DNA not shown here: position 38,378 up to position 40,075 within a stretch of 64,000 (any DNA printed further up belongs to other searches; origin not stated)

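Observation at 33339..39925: glnE split into two stand-alone halves around a roughly 4-kb two-gene insert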

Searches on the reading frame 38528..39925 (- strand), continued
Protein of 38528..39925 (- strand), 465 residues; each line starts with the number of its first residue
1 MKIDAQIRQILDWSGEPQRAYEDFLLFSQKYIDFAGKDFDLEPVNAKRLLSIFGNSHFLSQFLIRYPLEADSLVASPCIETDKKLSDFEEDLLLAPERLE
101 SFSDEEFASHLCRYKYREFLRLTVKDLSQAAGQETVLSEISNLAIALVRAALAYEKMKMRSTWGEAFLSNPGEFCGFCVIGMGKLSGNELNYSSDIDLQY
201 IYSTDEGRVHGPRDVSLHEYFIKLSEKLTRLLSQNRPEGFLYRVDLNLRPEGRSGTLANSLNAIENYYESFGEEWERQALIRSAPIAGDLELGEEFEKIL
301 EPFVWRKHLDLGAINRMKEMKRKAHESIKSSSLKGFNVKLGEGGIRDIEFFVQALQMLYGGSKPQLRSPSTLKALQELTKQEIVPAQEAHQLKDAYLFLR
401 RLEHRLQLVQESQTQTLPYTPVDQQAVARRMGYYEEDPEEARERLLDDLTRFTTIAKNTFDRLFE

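Call 30: search_solved_structures(query=window:38528-39925:-, show_alignments=2)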
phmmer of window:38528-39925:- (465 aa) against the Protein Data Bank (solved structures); distinct sequences matched with E-value up to 0.001: 2.
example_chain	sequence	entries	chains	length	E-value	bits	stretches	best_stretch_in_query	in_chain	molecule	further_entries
1v4a_A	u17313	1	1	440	5.5e-62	213.4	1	95-433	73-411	Glutamate-ammonia-ligase adenylyltransferase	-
3k7d_A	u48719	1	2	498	5.1e-46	160.8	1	43-408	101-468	Glutamate-ammonia-ligase adenylyltransferase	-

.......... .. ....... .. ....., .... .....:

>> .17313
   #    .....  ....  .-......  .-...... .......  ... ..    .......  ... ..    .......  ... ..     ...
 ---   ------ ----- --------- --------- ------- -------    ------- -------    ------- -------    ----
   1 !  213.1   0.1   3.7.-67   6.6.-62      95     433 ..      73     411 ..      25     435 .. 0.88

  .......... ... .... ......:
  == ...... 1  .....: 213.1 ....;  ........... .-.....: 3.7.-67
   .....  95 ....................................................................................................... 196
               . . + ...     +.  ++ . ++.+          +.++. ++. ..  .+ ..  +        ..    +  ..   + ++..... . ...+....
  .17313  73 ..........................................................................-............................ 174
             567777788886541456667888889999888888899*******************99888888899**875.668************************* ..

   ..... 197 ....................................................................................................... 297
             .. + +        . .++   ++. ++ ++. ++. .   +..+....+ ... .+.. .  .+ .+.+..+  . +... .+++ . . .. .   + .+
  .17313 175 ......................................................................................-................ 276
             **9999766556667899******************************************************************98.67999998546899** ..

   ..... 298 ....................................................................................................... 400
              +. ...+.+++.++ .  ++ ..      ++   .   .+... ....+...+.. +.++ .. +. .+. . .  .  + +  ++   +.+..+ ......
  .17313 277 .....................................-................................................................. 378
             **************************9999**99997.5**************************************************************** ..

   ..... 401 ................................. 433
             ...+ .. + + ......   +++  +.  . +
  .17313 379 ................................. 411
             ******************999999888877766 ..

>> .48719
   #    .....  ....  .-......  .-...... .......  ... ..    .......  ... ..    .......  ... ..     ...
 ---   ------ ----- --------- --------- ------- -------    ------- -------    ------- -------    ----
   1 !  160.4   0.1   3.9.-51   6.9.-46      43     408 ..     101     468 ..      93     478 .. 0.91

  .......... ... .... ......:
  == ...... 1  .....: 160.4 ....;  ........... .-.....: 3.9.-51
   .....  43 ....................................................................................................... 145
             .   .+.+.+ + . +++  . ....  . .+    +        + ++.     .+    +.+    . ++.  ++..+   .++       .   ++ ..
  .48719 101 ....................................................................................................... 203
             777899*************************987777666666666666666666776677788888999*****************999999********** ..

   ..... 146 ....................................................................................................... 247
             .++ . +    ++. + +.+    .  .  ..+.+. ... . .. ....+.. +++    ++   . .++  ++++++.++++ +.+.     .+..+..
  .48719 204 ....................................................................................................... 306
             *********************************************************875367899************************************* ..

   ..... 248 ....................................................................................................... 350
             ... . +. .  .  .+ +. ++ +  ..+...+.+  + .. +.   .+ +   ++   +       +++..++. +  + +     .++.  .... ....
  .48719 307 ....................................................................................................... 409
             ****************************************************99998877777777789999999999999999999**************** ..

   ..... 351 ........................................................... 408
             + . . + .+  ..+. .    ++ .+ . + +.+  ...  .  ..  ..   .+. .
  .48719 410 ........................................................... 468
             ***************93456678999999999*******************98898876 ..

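Call 35: find_encoding_contigs(protein=P0002, flank=8000, max_places=1)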
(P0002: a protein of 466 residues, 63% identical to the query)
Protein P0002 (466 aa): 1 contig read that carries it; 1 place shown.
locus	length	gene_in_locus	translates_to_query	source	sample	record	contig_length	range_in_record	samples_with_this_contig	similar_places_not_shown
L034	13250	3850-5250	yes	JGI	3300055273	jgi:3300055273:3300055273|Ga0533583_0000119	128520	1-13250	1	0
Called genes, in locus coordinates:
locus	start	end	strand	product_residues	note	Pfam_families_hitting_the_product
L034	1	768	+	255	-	?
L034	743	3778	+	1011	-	PF00580:UvrD-helicase, PF13245:AAA_19, PF13361:UvrD_C, PF13538:UvrD_C_2 (faint), PF12705:PDDEXK_1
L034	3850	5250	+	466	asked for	PF03710:GlnE, PF08335:GlnD_UR_UTase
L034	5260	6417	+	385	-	PF03710:GlnE, PF08335:GlnD_UR_UTase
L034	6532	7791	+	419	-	PF08886:GshA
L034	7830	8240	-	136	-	PF04480:DUF559, PF18741:MTES_1575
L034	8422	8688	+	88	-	PF02604:PhdYeFM_antitox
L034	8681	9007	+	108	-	PF05016:ParE_toxin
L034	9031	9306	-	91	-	PF10387:DUF2442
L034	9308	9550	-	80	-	PF02604:PhdYeFM_antitox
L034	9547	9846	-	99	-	PF05016:ParE_toxin (weak)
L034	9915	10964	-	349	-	-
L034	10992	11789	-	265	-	-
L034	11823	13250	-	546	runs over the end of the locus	-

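Call 36: find_encoding_contigs(protein=P0007, flank=8000, max_places=1)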
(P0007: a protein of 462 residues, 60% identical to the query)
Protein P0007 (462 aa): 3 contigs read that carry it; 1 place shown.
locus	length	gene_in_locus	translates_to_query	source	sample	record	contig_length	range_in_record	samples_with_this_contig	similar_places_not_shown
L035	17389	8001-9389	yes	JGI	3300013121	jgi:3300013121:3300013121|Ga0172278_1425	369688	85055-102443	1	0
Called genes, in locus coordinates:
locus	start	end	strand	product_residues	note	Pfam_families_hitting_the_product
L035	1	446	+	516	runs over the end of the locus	-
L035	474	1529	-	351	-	-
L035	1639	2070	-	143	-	PF03653:UPF0093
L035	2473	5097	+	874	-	PF12705:PDDEXK_1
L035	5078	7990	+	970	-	PF00580:UvrD-helicase, PF13245:AAA_19, PF13401:AAA_22 (faint), PF13361:UvrD_C, PF13538:UvrD_C_2 (faint), PF12705:PDDEXK_1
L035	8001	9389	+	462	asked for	PF03710:GlnE, PF08335:GlnD_UR_UTase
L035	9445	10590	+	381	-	PF03710:GlnE, PF08335:GlnD_UR_UTase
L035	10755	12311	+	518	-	-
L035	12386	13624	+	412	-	PF08886:GshA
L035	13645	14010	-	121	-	PF21157:DksA_N, PF01258:zf-dskA_traR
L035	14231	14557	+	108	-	PF05258:DciA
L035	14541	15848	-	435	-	PF06245:DUF1015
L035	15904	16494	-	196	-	-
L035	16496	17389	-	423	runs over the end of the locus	PF02844:GARS_N, PF01071:GARS_A, PF02655:ATP-grasp_3 (weak), PF02222:ATP-grasp (weak), PF02843:GARS_C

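Call 37: find_encoding_contigs(protein=P0010, flank=8000, max_places=1)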
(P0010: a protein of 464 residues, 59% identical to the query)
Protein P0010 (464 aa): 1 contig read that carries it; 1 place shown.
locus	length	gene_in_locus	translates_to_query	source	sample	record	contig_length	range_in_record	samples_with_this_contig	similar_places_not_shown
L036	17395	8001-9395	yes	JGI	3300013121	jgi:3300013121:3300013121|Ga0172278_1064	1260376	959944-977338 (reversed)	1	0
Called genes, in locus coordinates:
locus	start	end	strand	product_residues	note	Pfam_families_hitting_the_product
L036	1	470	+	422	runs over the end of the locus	PF07690:MFS_1, PF13000:Acatn, PF07690:MFS_1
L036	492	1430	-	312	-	-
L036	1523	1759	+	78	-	-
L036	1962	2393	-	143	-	PF03653:UPF0093, PF05425:CopD (weak)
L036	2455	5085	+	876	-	PF12705:PDDEXK_1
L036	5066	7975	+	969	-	PF00580:UvrD-helicase, PF01443:Viral_helicase1 (faint), PF13245:AAA_19, PF13401:AAA_22 (faint), PF13361:UvrD_C, PF13538:UvrD_C_2 (faint), PF12705:PDDEXK_1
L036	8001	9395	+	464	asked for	PF03710:GlnE, PF08335:GlnD_UR_UTase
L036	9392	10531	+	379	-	PF03710:GlnE, PF08335:GlnD_UR_UTase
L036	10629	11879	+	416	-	PF08886:GshA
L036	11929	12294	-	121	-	PF21157:DksA_N, PF01258:zf-dskA_traR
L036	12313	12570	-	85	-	-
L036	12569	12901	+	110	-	PF05258:DciA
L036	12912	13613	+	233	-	PF00462:Glutaredoxin (weak), PF02798:GST_N (weak), PF13409:GST_N_2, PF13417:GST_N_3, PF17172:GST_N_4 (weak), PF00043:GST_C (weak), PF13410:GST_C_2 (weak)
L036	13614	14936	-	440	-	PF06245:DUF1015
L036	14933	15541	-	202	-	PF01300:Sua5_yciO_yrdC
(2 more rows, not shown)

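Call 38: find_encoding_contigs(protein=P0014, flank=8000, max_places=1)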
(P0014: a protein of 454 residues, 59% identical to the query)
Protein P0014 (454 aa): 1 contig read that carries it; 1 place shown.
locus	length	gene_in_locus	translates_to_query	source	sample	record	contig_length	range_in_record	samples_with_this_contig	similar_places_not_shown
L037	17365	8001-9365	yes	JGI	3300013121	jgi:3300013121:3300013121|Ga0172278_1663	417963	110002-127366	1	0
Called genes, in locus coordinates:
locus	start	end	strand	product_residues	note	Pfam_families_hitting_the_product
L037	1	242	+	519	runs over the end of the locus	-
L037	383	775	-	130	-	PF00903:Glyoxalase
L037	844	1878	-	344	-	-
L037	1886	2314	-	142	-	PF03653:UPF0093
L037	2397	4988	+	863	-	PF12705:PDDEXK_1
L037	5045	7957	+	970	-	PF00580:UvrD-helicase, PF13245:AAA_19, PF13361:UvrD_C, PF13538:UvrD_C_2 (faint), PF12705:PDDEXK_1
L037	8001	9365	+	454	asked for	PF03710:GlnE, PF08335:GlnD_UR_UTase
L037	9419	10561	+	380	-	PF03710:GlnE, PF08335:GlnD_UR_UTase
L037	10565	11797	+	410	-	PF08886:GshA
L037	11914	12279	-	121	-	PF21157:DksA_N, PF01258:zf-dskA_traR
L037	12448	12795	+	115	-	PF05258:DciA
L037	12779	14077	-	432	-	PF06245:DUF1015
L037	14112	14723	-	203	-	-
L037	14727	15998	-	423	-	PF02844:GARS_N, PF01071:GARS_A, PF02655:ATP-grasp_3 (weak), PF02222:ATP-grasp (weak), PF02843:GARS_C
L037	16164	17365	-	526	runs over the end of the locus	PF02142:MGS, PF01808:AICARFT_IMPCHas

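Call 42: list_cluster_members(proteins=[P0001, P0121, P0122, P0004, P0022])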
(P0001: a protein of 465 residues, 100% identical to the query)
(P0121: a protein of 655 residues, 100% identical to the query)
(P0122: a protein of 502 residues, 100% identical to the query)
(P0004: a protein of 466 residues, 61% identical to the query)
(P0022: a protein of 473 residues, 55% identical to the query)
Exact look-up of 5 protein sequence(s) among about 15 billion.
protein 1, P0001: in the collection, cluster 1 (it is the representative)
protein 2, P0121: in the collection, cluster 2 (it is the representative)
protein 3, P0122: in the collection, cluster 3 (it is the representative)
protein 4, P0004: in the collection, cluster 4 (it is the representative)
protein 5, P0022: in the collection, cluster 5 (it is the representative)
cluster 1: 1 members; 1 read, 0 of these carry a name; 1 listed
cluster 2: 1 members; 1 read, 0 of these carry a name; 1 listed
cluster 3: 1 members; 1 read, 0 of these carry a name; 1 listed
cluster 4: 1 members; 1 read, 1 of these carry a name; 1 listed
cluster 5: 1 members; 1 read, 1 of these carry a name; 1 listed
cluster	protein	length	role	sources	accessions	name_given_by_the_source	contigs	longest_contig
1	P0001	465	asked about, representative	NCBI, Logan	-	-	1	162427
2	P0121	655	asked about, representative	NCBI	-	-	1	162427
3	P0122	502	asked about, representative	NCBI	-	-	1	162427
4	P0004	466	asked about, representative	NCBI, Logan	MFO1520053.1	MAG: hypothetical protein U1F57_10385 [bacterium]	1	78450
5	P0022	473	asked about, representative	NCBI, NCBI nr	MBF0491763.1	MAG: hypothetical protein HQM15_03185 [Deltaproteobacteria bacterium] | hypothetical protein [Deltaproteobacteria bacterium]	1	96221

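Call 47: search_protein_families(library=pfam, proteins=[L008:6105-8567:+, L007:4539-6995:+, L035:10755-12311:+], max_evalue=0.01)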
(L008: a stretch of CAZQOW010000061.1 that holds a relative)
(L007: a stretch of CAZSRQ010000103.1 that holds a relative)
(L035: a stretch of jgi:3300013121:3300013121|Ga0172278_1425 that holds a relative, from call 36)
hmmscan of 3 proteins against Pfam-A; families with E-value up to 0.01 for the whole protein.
L008:6105-8567:+ (820 aa): 9 families
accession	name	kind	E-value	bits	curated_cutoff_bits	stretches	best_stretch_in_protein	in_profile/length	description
PF22073.2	Cep192_D4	-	1e-19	71.2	35.5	2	670-773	2-111/112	Cep192 domain 4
PF15780.11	ASH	-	2.3e-15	57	27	2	677-763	12-96/98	Abnormal spindle-like microcephaly-assoc'd, ASPM-SPD-2-Hydin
PF22544.2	HYDIN_VesB_CFA65-like_Ig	-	2.6e-12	47.3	25.5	2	670-771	1-99/100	HYDIN/CFA65/VesB-like, Ig-like domain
PF07610.17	DUF1573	-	4.4e-07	30.3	26.1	1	675-771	4-96/98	Protein of unknown function (DUF1573)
PF12371.14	TMEM131_like_N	-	3.1e-06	27.7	28.8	1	677-755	6-82/84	Transmembrane protein 131-like N-terminal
PF24771.2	Ig_CFAP74_1st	-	6.2e-05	23.7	29.2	1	678-755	7-84/97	CFAP74 first Ig-like domain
PF24507.1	Ig_CFAP65_4th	-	7.6e-05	23.5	27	0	574-637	2-56/76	CFAP65, fourth Ig-like domain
PF22066.2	Cep192_D8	-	0.00055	20.6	33.5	1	676-772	10-99/101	Cep192 domain 8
PF22067.2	Cep192_D3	-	0.00066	20.2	27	0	683-771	12-97/99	Cep192 domain 3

L007:4539-6995:+ (818 aa): 11 families
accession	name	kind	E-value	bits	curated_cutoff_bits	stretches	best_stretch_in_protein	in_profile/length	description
PF22073.2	Cep192_D4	-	4.7e-19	69.1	35.5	2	668-771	2-111/112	Cep192 domain 4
PF22544.2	HYDIN_VesB_CFA65-like_Ig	-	3.2e-14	53.4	25.5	2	668-769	1-99/100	HYDIN/CFA65/VesB-like, Ig-like domain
PF15780.11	ASH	-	4.2e-13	49.7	27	2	666-760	4-95/98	Abnormal spindle-like microcephaly-assoc'd, ASPM-SPD-2-Hydin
PF12371.14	TMEM131_like_N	-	1.6e-07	31.9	28.8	1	674-753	5-82/84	Transmembrane protein 131-like N-terminal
PF07610.17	DUF1573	-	2.5e-07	31.1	26.1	1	677-769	8-96/98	Protein of unknown function (DUF1573)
PF13229.12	Beta_helix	-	3e-05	24.1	25.9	1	142-282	33-150/158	Right handed beta helix region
PF24771.2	Ig_CFAP74_1st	-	3.1e-05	24.7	29.2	0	676-753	7-84/97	CFAP74 first Ig-like domain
PF24501.1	Ig_TMEM131L_5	-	0.00014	22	27.8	0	696-742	1-49/66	TMEM131L fifth Ig-like domain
PF02415.23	Chlam_PMP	-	0.0018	18.8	20.6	1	203-220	1-18/19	Chlamydia polymorphic membrane protein (Chlamydia_PMP) repeat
PF24798.1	Ig-CFAP74_4th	-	0.0026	18.3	28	0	677-771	6-95/95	CFAP74 forth Ig-like domain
PF22066.2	Cep192_D8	-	0.0076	16.9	33.5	0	676-770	12-99/101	Cep192 domain 8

L035:10755-12311:+ (518 aa): 0 families
